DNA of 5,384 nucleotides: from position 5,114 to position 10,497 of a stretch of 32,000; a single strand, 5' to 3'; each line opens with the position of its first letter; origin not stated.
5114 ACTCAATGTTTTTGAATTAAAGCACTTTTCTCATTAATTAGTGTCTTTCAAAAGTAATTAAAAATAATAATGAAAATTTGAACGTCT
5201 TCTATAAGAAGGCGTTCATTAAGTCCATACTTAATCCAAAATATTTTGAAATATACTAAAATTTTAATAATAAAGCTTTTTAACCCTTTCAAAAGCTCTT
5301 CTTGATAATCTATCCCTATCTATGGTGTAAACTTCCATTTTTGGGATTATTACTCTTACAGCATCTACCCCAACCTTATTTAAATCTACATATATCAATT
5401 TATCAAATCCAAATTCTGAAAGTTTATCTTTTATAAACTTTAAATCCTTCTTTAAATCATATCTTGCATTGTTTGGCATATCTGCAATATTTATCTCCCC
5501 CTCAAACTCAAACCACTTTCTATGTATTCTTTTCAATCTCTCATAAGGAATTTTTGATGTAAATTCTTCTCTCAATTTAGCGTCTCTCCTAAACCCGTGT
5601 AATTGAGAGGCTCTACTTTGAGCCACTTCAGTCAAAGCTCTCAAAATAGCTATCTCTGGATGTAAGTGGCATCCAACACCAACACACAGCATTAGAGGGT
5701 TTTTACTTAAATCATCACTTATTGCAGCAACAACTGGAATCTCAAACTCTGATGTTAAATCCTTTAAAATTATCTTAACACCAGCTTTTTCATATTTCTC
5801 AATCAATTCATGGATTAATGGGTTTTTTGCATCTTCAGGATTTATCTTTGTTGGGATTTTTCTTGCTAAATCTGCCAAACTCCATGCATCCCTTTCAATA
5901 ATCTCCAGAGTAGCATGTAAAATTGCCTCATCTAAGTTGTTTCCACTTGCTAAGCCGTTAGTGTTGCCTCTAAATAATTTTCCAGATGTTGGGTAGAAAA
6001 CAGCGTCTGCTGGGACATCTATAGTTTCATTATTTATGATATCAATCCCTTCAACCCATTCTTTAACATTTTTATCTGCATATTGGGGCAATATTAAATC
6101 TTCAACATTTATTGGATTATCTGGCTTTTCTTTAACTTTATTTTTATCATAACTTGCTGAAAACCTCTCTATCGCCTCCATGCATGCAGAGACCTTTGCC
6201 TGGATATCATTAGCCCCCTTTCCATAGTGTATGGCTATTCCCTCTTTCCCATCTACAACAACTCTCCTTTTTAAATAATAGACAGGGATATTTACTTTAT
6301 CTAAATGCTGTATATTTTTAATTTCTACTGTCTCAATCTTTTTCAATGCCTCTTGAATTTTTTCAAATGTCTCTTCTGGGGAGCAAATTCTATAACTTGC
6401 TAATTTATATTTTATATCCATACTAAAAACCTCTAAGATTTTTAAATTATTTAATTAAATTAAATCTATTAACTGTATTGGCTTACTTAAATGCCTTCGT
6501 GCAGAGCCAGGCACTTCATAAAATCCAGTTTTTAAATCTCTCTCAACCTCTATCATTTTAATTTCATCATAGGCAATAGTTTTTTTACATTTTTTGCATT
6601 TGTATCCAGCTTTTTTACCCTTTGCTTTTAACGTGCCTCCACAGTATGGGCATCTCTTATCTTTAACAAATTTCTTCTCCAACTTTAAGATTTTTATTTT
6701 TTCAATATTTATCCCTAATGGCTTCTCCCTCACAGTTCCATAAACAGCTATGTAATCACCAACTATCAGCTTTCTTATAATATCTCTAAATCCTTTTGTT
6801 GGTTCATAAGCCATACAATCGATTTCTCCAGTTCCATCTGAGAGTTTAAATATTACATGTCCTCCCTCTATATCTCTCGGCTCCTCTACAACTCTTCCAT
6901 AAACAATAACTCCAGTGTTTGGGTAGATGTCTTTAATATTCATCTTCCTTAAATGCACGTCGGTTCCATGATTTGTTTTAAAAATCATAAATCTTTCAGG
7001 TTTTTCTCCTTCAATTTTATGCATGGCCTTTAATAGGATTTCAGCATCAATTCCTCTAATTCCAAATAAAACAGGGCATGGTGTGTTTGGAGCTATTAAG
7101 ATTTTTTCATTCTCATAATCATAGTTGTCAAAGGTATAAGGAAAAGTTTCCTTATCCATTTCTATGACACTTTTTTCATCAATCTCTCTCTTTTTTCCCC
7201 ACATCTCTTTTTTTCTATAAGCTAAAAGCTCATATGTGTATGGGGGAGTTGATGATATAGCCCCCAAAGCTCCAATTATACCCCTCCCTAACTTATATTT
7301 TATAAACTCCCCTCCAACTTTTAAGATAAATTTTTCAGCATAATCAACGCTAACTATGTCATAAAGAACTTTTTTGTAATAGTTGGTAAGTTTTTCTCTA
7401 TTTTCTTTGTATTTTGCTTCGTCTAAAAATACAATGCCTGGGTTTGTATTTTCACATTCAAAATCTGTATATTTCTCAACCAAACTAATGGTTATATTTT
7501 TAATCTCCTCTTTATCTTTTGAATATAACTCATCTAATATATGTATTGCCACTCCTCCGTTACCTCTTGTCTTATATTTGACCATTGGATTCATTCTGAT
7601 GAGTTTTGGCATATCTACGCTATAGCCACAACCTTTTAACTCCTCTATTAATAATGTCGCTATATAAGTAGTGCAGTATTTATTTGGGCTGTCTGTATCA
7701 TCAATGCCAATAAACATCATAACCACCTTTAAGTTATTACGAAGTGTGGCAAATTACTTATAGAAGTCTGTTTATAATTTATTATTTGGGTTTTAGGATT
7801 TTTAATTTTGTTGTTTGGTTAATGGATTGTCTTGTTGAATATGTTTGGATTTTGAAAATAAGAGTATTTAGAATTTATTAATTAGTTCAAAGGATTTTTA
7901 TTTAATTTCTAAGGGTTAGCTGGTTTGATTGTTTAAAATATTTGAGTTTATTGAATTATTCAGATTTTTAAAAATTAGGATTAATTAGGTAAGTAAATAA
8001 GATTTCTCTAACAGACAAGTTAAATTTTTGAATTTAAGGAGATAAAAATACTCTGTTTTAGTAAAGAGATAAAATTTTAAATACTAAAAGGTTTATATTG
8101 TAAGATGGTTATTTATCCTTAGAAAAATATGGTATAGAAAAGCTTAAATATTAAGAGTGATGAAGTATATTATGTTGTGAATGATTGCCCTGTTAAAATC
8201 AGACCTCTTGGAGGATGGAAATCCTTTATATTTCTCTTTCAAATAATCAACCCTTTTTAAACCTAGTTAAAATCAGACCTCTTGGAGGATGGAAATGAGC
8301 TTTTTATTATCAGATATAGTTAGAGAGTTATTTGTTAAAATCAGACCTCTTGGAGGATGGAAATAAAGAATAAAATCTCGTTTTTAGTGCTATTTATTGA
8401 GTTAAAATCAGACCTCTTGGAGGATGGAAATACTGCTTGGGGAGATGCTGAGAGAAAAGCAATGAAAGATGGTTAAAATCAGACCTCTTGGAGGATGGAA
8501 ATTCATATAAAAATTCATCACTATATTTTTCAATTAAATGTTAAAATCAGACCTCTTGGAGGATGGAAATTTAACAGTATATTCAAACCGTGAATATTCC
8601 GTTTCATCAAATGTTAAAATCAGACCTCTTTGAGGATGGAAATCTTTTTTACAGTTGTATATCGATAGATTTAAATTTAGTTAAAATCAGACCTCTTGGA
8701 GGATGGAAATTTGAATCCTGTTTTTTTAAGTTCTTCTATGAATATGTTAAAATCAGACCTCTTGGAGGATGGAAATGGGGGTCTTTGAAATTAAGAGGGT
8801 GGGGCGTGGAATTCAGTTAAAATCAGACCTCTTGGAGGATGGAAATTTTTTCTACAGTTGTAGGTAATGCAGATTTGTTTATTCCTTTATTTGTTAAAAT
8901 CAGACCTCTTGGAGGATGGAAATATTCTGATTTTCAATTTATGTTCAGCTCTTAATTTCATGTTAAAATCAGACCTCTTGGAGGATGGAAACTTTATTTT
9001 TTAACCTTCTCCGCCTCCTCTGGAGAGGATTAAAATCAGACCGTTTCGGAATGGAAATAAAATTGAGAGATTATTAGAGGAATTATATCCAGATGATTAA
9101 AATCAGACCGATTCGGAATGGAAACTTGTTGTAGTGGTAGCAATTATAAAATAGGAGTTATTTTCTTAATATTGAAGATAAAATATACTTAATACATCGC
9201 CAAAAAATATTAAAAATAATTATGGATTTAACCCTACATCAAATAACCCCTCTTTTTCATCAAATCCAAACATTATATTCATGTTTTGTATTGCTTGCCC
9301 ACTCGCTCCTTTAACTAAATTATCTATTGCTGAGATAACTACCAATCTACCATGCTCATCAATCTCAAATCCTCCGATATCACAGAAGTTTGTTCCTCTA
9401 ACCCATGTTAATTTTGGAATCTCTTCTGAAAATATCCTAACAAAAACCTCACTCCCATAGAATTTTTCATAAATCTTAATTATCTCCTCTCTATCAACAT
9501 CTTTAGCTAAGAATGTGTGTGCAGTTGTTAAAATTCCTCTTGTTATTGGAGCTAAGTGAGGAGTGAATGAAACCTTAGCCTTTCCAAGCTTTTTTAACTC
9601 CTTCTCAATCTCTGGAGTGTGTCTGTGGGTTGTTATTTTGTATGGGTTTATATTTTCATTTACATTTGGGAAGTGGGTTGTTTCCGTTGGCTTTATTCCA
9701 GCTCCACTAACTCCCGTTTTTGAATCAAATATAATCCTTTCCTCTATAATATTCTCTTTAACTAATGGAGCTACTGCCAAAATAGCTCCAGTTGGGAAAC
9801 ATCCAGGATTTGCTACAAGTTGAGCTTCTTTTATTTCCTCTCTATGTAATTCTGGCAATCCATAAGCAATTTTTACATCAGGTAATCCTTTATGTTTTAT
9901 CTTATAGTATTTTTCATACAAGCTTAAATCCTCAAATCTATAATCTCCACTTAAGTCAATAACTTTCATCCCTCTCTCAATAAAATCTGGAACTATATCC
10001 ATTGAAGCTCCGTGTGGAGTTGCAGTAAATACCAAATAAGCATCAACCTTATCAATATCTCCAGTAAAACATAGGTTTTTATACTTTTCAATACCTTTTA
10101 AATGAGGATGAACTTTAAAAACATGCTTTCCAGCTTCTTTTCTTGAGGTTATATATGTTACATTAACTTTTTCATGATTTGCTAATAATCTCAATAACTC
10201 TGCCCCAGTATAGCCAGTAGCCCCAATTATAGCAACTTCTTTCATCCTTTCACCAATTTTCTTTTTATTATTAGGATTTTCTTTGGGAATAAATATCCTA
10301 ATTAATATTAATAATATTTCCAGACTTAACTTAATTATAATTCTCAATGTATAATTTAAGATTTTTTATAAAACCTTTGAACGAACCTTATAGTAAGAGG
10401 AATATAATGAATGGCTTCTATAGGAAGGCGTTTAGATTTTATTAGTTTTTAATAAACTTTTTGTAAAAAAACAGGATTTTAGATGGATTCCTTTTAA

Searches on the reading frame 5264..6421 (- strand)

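Call 64: search_protein_families(library=pfam, proteins=[window:5264-6421:-], max_evalue=0.00001)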
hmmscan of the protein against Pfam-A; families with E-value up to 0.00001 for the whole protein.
window:5264-6421:- (385 aa): 1 family
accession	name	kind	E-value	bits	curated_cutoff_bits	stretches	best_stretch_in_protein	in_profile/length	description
PF02624.21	YcaO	-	3.6e-78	263.6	25.7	1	67-363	2-325/325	YcaO cyclodehydratase, ATP-ad Mg2+-binding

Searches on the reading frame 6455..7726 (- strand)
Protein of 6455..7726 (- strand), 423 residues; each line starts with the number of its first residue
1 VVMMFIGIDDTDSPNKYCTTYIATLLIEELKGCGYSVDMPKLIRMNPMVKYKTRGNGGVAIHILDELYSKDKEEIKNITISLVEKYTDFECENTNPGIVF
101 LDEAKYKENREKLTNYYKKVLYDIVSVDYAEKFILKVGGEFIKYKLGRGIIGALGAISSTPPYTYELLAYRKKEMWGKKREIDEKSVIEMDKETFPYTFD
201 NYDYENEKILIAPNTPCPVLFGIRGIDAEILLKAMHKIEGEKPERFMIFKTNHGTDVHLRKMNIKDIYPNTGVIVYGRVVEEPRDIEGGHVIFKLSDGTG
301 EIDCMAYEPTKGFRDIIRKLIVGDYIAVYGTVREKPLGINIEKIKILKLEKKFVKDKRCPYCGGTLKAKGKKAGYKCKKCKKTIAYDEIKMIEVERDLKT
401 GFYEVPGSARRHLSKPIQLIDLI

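Call 64: search_protein_families(library=pfam, proteins=[window:6455-7726:-], max_evalue=0.00001)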
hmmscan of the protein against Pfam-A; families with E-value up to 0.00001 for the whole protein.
window:6455-7726:- (423 aa): 4 families
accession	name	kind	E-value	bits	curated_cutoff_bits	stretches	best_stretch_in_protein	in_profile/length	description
PF08489.16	TiaS_FLD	-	1e-42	145.3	21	1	147-258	1-116/116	TiaS FLD domain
PF22641.2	TiaS_TCKD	-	8e-28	97.8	27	1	5-144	1-154/156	TiaS TCKD domain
PF23783.1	Zn_ribbon_TiaS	-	2.8e-12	46.6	27.3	1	357-398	2-41/41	TiaS C-terminal zinc ribbon domain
PF01336.31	tRNA_anti-codon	-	8.3e-11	42.1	27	1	273-347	1-75/75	OB-fold nucleic acid binding domain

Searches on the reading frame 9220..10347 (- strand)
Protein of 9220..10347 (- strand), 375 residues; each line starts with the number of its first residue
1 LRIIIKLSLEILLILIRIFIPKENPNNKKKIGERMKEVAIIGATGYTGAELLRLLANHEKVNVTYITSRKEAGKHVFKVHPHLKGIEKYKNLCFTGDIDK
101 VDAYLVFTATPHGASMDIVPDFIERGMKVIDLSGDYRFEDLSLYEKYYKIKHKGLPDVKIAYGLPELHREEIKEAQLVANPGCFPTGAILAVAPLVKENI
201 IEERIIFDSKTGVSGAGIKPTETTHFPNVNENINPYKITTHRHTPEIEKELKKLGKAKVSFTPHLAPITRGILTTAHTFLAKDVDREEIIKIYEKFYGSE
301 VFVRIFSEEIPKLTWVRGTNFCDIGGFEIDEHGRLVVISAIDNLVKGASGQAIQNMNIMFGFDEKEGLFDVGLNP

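Call 64: search_protein_families(library=pfam, proteins=[window:9220-10347:-], max_evalue=0.00001)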
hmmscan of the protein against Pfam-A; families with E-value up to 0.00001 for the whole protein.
window:9220-10347:- (375 aa): 3 families
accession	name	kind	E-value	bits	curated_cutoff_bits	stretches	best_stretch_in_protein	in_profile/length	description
PF22698.1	Semialdhyde_dhC_1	-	6.2e-59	199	27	1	183-343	1-165/165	Semialdehyde dehydrogenase, dimerisation domain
PF02774.23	Semialdhyde_dhC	-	2.6e-35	122.7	26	1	193-346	2-184/184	Semialdehyde dehydrogenase, dimerisation domain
PF01118.30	Semialdhyde_dh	-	2e-34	119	26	1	38-175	2-121/121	Semialdehyde dehydrogenase, NAD binding domain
